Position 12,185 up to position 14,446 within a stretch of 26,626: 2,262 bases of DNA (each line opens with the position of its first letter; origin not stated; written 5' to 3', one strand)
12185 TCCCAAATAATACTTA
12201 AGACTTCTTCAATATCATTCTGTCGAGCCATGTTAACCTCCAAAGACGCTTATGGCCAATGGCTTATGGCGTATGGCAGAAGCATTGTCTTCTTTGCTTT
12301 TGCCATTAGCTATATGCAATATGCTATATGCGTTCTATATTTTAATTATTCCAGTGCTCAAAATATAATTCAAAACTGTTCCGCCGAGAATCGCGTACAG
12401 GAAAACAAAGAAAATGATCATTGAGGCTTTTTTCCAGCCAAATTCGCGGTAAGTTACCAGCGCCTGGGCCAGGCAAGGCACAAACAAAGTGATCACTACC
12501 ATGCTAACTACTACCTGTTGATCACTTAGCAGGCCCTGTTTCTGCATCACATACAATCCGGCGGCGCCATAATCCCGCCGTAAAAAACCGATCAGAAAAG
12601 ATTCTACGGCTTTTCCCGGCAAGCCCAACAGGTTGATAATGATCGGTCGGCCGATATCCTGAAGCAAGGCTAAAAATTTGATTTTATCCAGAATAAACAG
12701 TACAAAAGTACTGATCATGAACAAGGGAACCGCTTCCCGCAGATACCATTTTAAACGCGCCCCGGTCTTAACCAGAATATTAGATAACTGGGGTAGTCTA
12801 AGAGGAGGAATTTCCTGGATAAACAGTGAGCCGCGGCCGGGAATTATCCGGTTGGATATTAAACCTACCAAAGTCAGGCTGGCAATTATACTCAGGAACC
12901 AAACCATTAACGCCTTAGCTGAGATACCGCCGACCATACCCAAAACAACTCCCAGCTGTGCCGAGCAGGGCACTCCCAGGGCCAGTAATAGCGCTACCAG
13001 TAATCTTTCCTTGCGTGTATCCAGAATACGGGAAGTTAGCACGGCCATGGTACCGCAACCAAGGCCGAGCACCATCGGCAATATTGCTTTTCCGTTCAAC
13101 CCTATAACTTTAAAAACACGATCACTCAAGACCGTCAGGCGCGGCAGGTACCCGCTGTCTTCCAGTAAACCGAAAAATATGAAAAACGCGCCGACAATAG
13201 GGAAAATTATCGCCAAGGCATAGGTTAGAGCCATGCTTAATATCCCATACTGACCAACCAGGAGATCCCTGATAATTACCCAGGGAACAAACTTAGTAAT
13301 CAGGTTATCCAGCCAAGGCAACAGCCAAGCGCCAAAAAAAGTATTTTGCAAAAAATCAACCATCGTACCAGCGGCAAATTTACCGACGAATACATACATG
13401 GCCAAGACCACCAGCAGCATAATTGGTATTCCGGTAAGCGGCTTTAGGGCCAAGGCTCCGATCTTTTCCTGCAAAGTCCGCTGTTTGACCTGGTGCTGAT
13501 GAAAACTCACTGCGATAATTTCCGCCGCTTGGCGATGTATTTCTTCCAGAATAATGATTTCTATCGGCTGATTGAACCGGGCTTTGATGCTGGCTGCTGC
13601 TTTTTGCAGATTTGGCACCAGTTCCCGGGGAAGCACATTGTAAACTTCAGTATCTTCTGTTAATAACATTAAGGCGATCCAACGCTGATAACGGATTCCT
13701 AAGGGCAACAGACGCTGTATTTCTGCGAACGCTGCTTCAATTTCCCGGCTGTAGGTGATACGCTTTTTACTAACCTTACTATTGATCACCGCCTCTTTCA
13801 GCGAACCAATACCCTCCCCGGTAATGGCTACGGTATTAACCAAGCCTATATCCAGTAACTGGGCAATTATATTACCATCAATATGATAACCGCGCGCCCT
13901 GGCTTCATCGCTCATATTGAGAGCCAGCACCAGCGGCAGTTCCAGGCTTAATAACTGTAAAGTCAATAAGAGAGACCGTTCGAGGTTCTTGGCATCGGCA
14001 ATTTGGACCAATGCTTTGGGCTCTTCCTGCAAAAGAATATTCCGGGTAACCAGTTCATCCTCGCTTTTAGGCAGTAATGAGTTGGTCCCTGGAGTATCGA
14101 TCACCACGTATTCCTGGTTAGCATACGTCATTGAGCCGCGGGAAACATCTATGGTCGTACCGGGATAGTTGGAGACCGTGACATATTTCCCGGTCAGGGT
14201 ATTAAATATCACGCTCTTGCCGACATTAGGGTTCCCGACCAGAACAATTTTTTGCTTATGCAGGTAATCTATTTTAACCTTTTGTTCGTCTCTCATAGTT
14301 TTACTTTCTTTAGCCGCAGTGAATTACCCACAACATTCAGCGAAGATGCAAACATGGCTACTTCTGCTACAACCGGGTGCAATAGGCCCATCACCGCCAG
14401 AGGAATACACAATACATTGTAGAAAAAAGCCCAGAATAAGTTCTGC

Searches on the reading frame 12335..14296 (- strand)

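Call 5: search_protein_families(library=pfam, proteins=[window:12335-14296:-], max_evalue=0.01)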
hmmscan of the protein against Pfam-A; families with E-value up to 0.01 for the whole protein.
window:12335-14296:- (653 aa): 8 families
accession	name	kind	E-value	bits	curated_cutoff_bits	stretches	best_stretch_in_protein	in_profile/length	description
PF02421.24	FeoB_N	-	1.1e-52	178.1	27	1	16-169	2-155/156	Ferrous iron transport protein B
PF07670.19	Gate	-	2.4e-26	92.6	29.6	2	363-456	3-102/104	Nucleoside recognition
PF01926.29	MMR_HSR1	-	2.4e-20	73.2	21.9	1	16-127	1-112/113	50S ribosome-binding GTPase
PF17910.6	FeoB_Cyto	-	1.6e-10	41.7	23.4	1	182-262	1-86/90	FeoB cytosolic helical domain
PF07664.17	FeoB_C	-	3.6e-09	36.6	26.6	1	463-513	1-53/54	Ferrous iron transport protein B C terminus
PF04548.22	AIG1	-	4.8e-06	26.5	27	1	16-101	2-92/212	AIG1 family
PF09439.16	SRPRB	-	0.00032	20.5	25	1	14-86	3-71/178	Signal recognition particle receptor beta subunit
PF03193.22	RsgA_GTPase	-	0.00083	19.7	30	1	10-74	102-171/174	RsgA GTPase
